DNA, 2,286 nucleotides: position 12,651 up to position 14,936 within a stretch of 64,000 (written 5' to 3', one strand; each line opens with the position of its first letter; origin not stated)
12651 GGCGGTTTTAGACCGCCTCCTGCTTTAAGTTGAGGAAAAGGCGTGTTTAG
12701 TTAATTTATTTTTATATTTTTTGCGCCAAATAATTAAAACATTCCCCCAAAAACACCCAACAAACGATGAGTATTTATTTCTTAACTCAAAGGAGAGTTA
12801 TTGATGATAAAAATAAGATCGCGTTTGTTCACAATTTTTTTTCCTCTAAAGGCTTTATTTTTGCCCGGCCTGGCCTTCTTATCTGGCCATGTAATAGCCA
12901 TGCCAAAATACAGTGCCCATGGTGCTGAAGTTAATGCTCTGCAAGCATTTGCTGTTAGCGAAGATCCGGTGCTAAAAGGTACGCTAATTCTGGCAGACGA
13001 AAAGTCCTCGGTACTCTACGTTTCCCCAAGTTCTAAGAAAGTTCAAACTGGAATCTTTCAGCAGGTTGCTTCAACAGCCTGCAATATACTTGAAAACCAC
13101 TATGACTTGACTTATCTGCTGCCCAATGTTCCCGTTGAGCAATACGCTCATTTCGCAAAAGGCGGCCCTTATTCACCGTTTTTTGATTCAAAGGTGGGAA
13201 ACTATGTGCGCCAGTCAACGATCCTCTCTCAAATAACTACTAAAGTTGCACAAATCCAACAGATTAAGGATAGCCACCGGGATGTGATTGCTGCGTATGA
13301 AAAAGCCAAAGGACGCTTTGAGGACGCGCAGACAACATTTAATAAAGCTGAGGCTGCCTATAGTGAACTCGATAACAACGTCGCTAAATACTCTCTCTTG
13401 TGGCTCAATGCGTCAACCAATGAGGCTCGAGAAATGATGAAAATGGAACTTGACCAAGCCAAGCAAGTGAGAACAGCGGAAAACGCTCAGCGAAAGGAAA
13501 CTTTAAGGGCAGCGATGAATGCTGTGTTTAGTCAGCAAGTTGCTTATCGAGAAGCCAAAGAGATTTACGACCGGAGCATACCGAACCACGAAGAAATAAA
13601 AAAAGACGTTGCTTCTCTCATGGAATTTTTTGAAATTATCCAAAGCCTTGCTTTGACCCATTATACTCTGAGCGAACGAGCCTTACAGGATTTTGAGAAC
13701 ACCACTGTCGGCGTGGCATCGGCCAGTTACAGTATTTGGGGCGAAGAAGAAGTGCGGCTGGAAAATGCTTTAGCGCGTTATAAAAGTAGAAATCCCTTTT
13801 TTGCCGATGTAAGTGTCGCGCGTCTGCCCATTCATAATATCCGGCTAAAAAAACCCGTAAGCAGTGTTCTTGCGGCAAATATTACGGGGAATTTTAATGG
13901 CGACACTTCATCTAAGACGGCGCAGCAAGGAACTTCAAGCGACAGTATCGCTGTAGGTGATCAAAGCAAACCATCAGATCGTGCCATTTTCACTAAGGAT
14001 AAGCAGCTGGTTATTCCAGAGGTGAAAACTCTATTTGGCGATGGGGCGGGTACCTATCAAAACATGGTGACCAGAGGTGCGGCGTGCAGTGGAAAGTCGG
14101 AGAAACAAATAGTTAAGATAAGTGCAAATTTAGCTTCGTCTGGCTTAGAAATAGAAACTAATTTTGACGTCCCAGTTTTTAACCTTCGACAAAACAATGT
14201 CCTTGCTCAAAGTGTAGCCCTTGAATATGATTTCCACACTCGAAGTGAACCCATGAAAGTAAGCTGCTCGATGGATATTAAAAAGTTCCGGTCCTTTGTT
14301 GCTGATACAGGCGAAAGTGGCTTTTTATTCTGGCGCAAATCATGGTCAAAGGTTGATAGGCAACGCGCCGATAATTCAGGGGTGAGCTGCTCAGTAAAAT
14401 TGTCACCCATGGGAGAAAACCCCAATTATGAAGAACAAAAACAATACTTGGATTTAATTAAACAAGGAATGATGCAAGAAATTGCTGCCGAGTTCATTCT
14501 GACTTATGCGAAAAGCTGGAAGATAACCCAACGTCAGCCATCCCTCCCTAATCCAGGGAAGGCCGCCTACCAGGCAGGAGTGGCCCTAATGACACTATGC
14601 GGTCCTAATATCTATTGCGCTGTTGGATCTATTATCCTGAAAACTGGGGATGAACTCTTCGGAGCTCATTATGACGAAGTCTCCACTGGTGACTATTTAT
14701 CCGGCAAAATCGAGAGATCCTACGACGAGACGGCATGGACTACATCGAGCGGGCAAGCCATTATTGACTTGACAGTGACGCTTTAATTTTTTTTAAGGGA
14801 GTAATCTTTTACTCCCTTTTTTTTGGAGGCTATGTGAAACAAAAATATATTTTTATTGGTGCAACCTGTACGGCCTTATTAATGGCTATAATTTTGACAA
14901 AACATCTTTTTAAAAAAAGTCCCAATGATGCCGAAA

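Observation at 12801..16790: Four-gene co-directional cluster of secreted proteins with no recognisable family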

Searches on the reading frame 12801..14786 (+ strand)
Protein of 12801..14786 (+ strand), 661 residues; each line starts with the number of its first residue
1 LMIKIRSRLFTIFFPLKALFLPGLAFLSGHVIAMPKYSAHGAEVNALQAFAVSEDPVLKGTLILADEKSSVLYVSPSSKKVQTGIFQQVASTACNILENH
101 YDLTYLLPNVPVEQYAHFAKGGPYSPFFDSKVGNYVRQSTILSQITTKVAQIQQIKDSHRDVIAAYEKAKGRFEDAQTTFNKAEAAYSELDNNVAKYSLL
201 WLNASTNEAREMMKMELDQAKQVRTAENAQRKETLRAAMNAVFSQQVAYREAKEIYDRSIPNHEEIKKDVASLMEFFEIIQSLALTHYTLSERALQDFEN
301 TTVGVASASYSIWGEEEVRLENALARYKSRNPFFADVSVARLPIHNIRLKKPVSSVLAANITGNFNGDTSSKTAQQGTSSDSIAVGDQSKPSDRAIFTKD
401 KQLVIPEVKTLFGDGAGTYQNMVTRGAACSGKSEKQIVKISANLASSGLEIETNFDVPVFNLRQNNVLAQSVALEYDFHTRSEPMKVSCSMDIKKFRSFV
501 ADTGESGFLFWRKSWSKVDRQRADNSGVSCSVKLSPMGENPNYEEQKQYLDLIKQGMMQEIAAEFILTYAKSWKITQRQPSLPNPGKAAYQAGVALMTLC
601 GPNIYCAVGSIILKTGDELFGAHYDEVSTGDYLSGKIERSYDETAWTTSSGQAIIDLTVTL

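Call 3: search_protein_families(library=pfam, proteins=[window:12801-14786:+], max_evalue=1)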
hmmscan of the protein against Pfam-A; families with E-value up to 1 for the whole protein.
window:12801-14786:+ (661 aa): 3 families
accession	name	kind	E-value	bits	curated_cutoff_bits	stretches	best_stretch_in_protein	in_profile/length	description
PF01425.27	Amidase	-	0.0078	15.7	27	1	140-280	230-372/445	Amidase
PF18627.6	PgdA_N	-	0.0092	15.9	26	1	182-286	106-210/218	Peptidoglycan GlcNAc deacetylase N-terminal domain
PF24423.1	OVT1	-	0.14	13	30.9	1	140-195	12-67/100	Major antigen, helical domain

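Call 4: search_protein_families(library=ncbifam, proteins=[window:12801-14786:+], max_evalue=1)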
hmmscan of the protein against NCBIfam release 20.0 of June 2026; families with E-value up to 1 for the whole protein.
window:12801-14786:+ (661 aa): 2 families
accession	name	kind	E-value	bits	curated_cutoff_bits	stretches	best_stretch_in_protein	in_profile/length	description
NF045780.1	TrlF_fam_ATP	equivalog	0.28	9.8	350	1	142-277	476-619/944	TrlF family AAA-like ATPase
TIGR00999.1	8a0102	subfamily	0.46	9.6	319.3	1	133-211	1-79/271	CzcB/NccB family metal efflux transporter periplasmic adaptor subunit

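Call 6: find_encoding_contigs(protein=window:12801-14786:+, flank=10000, max_places=6)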
Protein window:12801-14786:+ (661 aa): no gene with exactly this product is on record in the collection.

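Call 7: find_homologous_proteins(query=window:12801-14786:+)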
Query window:12801-14786:+ (661 aa): 16 proteins with E <= 0.001 among 8000 candidates.
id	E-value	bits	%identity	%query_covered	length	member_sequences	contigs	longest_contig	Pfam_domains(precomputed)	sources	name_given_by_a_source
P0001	1.0e-281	954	65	99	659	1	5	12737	-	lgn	-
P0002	1.8e-243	828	57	100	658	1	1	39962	-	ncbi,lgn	-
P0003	4.7e-222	757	52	100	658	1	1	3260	-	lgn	-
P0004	5.5e-214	730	50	95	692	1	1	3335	-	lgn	-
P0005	1.3e-213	729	52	95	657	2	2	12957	-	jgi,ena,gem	-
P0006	1.8e-213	729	51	98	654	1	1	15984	-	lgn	-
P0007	4.7e-211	721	51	97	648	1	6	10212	-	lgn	-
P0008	7.9e-211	720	50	98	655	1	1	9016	-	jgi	jgi:hypothetical protein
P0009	4.4e-208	711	50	98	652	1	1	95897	-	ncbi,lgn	-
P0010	2.2e-182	626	52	85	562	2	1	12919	-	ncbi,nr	ncbi:MAG TPA: hypothetical protein VEL47_01685, partial [Myxococcota bacterium]|nr:hypothetical prot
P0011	3.9e-174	599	44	96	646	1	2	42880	-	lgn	-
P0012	2.9e-129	450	38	97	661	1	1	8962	-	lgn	-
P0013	2.5e-108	381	36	100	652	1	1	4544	-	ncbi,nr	ncbi:MAG: hypothetical protein EOP04_06565 [Proteobacteria bacterium]|nr:MAG: hypothetical protein E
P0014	7.6e-97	343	32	98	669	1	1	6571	-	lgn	-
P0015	4.1e-93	331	34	85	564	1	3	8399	-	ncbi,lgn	-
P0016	6.3e-92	327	32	98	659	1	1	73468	-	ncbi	-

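Call 8: find_encoding_contigs(protein=P0009, flank=10000, max_places=2)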
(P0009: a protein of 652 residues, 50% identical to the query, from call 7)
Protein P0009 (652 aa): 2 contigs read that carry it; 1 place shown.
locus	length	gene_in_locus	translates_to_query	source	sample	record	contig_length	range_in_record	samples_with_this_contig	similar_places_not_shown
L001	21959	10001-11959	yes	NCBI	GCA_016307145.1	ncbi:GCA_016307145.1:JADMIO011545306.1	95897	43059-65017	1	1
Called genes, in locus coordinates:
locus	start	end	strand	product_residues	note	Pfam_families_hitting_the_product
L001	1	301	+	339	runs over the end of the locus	PF01546:Peptidase_M20, PF07687:M20_dimer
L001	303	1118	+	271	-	PF14805:THDPS_N_2 (weak), PF25087:GMPPB_C (faint), PF25084:LbH_EIF2B (faint), PF00132:Hexapep, PF14602:Hexapep_2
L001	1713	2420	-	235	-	PF01144:CoA_trans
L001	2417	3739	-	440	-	PF19289:PmbA_TldD_3rd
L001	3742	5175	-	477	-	PF19290:PmbA_TldD_2nd (weak), PF19289:PmbA_TldD_3rd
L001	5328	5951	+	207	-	PF09832:DUF2059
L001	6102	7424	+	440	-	PF00070:Pyr_redox (faint), PF07992:Pyr_redox_2, PF13454:NAD_binding_9 (faint)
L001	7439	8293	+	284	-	PF01569:PAP2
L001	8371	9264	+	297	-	-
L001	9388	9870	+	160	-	-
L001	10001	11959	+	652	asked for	-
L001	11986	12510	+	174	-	-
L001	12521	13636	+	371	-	-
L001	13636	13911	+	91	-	-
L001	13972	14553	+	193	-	PF03352:Adenine_glyco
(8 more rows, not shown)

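Call 9: find_encoding_contigs(protein=P0016, flank=10000, max_places=2)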
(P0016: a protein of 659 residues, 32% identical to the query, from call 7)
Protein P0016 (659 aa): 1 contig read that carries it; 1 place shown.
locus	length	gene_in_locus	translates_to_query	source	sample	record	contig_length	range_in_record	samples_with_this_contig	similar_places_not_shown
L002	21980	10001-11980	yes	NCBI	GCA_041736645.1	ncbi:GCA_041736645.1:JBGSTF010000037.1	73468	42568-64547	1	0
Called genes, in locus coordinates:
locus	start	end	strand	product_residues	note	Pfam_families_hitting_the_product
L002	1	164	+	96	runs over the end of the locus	-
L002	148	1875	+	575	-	PF24521:Ank_KRIT1 (faint), PF13857:Ank_5 (faint), PF00023:Ank (faint), PF13606:Ank_3 (faint), PF13637:Ank_4 (faint), PF12796:Ank_2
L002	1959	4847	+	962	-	-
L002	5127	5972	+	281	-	-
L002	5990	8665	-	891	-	PF01364:Peptidase_C25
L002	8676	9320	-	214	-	-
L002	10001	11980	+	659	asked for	-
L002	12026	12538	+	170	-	-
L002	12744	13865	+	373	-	-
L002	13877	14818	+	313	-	-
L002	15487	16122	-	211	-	PF13505:OMP_b-brl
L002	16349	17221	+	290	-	PF02253:PLA1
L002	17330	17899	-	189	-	PF11181:YflT (weak)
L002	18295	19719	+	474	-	PF00072:Response_reg, PF00158:Sigma54_activat, PF14532:Sigma54_activ_2, PF07728:AAA_5 (weak), PF25601:AAA_lid_14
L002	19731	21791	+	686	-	PF00512:HisKA, PF02518:HATPase_c, PF00072:Response_reg, PF01627:Hpt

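Call 10: find_encoding_contigs(protein=P0002, flank=10000, max_places=2)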
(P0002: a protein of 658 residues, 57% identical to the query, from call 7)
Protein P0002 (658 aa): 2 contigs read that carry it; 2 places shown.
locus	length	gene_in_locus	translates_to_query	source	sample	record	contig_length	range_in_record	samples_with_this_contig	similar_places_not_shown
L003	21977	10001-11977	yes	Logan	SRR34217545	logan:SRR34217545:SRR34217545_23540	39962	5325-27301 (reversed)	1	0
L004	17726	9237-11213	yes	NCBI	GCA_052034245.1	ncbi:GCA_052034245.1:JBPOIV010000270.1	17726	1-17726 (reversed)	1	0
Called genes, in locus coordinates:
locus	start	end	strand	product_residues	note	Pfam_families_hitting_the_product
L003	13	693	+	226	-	PF10604:Polyketide_cyc2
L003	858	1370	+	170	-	-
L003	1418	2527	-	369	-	PF00285:Citrate_synt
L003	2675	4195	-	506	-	PF05362:Lon_C (weak), PF13541:ChlI, PF00493:MCM (faint), PF01078:Mg_chelatase, PF13335:Mg_chelatase_C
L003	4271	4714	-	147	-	-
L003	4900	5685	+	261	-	PF18029:Glyoxalase_6 (faint), PF00903:Glyoxalase (weak)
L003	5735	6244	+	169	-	-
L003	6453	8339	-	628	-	PF03169:OPT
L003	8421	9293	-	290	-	PF00106:adh_short, PF08659:KR, PF13561:adh_short_C2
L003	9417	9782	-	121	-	-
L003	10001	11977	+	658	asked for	-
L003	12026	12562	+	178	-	-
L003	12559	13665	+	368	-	-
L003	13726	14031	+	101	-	-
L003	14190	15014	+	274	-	PF02567:PhzC-PhzF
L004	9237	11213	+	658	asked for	-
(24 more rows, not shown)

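Call 11: find_encoding_contigs(protein=P0011, flank=10000, max_places=2)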
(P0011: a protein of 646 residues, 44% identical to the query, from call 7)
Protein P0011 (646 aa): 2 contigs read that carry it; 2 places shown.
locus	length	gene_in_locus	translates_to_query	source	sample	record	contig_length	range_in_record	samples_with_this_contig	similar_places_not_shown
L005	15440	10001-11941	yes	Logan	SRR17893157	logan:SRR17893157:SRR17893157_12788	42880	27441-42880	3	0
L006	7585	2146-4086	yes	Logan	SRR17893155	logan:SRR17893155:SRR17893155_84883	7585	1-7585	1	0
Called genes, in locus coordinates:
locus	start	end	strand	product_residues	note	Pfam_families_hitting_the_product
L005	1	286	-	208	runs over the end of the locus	PF08502:LeuA_dimer (weak)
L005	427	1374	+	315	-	PF00056:Ldh_1_N, PF02866:Ldh_1_C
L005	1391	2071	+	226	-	-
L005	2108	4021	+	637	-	PF00890:FAD_binding_2, PF02910:Succ_DH_flav_C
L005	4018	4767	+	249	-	PF13085:Fer2_3, PF13187:Fer4_9 (faint), PF12838:Fer4_7, PF13183:Fer4_8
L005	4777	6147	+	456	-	PF00180:Iso_dh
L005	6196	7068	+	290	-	PF04072:LCM (weak)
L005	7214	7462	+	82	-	-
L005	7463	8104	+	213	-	-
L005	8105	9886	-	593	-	PF04069:OpuAC, PF00528:BPD_transp_1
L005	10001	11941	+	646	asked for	-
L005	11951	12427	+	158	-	-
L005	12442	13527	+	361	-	-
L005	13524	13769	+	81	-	-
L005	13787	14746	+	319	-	PF09243:Rsm22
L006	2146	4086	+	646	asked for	-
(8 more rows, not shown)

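Call 18: search_solved_structures(query=A1, max_evalue=10)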
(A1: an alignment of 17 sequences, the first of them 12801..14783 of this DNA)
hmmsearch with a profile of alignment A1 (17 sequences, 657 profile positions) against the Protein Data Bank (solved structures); distinct sequences matched with E-value up to 10: 92 (the best 60 are shown).
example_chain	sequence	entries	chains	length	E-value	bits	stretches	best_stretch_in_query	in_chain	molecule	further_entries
8qae_A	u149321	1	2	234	0.0037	18.8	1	128-281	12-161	sc-apCC-6-SLLA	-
9b8a_A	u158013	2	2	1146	0.0062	18.1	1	145-267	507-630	Cellulose synthase operon protein C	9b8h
4zry_B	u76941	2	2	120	0.013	17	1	161-273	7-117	Keratin, type II cytoskeletal 1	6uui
6z35_A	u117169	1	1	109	0.028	15.9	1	189-282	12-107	Maquette 2-1ip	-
7jh6_A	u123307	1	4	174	0.041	15.3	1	139-283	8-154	Two-domain di-Zn(II) and porphyrin-binding protein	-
7nhk_0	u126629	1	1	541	0.15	13.5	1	201-295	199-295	ABC-F type ribosomal protection protein Lsa(A)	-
6roc_A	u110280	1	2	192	0.16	13.4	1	136-247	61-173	Putative surface protein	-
3ajm_A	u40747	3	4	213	0.16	13.4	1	137-285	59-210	Programmed cell death protein 10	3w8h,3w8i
8ims_B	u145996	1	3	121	0.18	13.2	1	160-253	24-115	E3 ubiquitin-protein ligase TRAF7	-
6emw_D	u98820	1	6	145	0.22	12.9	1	195-257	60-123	ATP-dependent Clp protease ATP-binding subunit ClpC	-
6qo1_A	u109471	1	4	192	0.23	12.9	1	136-247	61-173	Putative surface protein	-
5tgw_A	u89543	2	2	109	0.24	12.8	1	189-282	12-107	PS1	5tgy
3i00_A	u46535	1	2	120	0.25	12.8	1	159-256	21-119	Huntingtin-interacting protein 1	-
3tnu_B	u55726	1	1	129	0.28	12.6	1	160-273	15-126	Keratin, type II cytoskeletal 5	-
2qa7_A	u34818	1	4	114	0.28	12.6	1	160-257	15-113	Huntingtin-interacting protein 1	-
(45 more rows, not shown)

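Call 22: list_cluster_members(proteins=[P0017, window:12804-14783:+, window:14834-15349:+, window:16491-16787:+])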
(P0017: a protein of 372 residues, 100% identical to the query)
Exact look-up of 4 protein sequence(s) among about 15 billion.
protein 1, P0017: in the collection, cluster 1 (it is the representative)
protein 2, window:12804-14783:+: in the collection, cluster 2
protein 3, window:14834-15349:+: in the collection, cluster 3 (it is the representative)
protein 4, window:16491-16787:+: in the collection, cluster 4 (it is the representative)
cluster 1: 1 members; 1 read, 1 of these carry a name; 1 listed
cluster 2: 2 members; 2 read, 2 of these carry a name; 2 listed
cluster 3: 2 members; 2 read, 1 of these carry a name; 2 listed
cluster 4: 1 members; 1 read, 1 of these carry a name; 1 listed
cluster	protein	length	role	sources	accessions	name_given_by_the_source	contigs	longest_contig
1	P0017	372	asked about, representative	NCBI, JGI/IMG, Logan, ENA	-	hypothetical protein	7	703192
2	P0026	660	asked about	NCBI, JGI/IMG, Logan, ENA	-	hypothetical protein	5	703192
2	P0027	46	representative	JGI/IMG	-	hypothetical protein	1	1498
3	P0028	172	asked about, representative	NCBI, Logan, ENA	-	-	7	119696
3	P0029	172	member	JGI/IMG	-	hypothetical protein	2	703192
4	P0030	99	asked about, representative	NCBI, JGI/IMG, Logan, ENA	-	hypothetical protein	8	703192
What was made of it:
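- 12801..14786 (+): Gene A: 661-aa (660 from ATG 12804) Sec-exported protein and the founding member of an orphan family. Exact public copy P0026 in call 22.
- Checked: Public gene calls start A at ATG 12804, giving 660 aa (P0026, call 22).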

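Call 23: find_related_loci(query=A1, collection=genome_contigs, flank=8000)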
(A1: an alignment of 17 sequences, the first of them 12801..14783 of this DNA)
Query A1 (661 aa) in genome_contigs; peptide patterns used: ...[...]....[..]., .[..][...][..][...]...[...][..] (x = any residue, [..] = any of these).
21 stretches matched a pattern; 8 encode a relative of the query (tblastn E <= 1e-3); 8 distinct loci.
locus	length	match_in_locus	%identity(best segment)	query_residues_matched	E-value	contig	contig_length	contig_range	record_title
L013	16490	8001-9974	57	3-661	0e+0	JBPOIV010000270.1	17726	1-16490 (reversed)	MAG: Myxococcota bacterium isolate MAG_886 c_000000594001, whole genome shotgun sequence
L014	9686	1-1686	52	101-661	0e+0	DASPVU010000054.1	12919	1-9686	MAG TPA_asm: Myxococcota bacterium isolate SMAG_U12337 k141_732537, whole genome shotgun sequence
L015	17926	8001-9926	39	21-661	2e-135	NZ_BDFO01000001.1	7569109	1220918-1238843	Oligoflexus tunisiensis strain Shr3, whole genome shotgun sequence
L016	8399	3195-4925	35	89-661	8e-105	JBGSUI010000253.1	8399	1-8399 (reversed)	MAG: Oligoflexales bacterium isolate JTS-AC429 k141_2934247, whole genome shotgun sequence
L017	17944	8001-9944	32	15-659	1e-96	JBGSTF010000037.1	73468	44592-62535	MAG: Oligoflexus sp. isolate JTS-AC4 k141_2632646, whole genome shotgun sequence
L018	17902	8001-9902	30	23-661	3e-91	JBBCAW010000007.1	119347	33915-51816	Bdellovibrionota bacterium FG-1 24155C00007.1, whole genome shotgun sequence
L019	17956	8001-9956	29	15-659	2e-86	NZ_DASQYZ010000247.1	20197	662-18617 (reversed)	MAG: Oligoflexus sp. isolate SMAG_U11078 k141_106101, whole genome shotgun sequence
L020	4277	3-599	48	459-661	4e-48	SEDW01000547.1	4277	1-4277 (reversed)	MAG: Proteobacteria bacterium isolate PMG_129 scaffold_82570, whole genome shotgun sequence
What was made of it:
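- The cluster is present in Oligoflexus tunisiensis (call 23).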

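Call 31: predict_structure(alignment_id=A1)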
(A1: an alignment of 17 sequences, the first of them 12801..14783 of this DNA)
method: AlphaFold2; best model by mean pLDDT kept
length: 661 residues; sequences in the alignment: 17
mean_pLDDT: 73.1   pTM: 0.49
mean pLDDT of the five models: 73.1, 70.0, 63.8, 62.0, 56.6
residues with pLDDT >= 90: 108; 70-90: 337; 50-70: 121; < 50: 95
segments of 3 or more residues with pLDDT < 50: 1-11, 13-17, 20-31, 353-406, 537-540, 622-629
pLDDT, mean of each block of 10 residues (from residue 1): 38 49 44 61 83 83 79 81 77 85 74 77 85 85 86 88 91 94 93 92 89 93 93 94 93 89 86 91 89 86 78 84 88 85 76 38 27 23 26 33 46 67 82 73 65 77 74 75 74 82 69 65 80 61 69 79 83 70 54 72 68 71 47 73 67 74 67
secondary structure, 60 per line:
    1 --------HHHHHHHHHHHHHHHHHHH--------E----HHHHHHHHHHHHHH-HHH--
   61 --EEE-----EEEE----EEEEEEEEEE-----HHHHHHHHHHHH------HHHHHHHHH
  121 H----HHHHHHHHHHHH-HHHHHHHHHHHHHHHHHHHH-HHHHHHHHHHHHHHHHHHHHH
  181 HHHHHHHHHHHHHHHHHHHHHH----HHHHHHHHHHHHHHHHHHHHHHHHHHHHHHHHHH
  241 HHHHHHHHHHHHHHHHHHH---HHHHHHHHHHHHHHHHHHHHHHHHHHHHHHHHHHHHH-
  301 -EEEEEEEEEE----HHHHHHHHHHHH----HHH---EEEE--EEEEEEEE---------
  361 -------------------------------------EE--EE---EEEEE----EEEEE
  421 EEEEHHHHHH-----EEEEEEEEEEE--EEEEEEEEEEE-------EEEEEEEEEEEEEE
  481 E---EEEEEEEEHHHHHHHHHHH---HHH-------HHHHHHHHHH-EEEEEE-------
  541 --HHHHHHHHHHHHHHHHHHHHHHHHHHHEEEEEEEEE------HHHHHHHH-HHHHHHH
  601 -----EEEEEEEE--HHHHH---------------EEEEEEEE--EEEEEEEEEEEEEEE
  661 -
elements in order (helices of 4 or more, strands of 3 or more residues): H9-27 H41-54 E63-65 E71-74 E79-88 H94-105 H112-121 H126-137 H139-158 H160-202 H207-259 H263-299 E302-311 H316-327 E338-341 E344-351 E407-411 E416-424 H425-430 E436-446 E449-459 E467-481 E485-492 H493-503 H517-526 E528-533 H543-569 E570-578 H585-592 H594-600 E606-613 H616-620 E636-643 E646-660
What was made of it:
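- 12900..13214 (+): A N-terminal conserved alpha/beta module (aa 34-138), including the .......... strand, C93 and the invariant motif T104 Y105 ... F128 D129 G133 R137. AF2 pLDDT 75-88 (call 31).
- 13215..13697 (+): A helical stalk (aa 139-299): three long helices (160-202, 207-259, 263-299) with polar turns. AF2 pLDDT around 90 (call 31).
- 13857..14018 (+): A Ser/Thr/Gly-rich linker (aa 353-406), predicted disordered. pLDDT 23-46 (call 31).
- On ClyA-superfamily alpha-pore-forming toxins (Hbl/Nhe/Ahl/Mak/Yax): The model's stalk is confident (pLDDT around 90, call 31).
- Checked: The AF2 model has helices at 139-299 with pLDDT around 90 and a beta-rich region at 407-660 (call 31).
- A's anatomy comes from AF2 (call 31) and from family statistics on 58 members.
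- Tried and rejected: Outer-membrane beta-barrel for A's C-terminal half, because long helices interrupt the strands (call 31).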
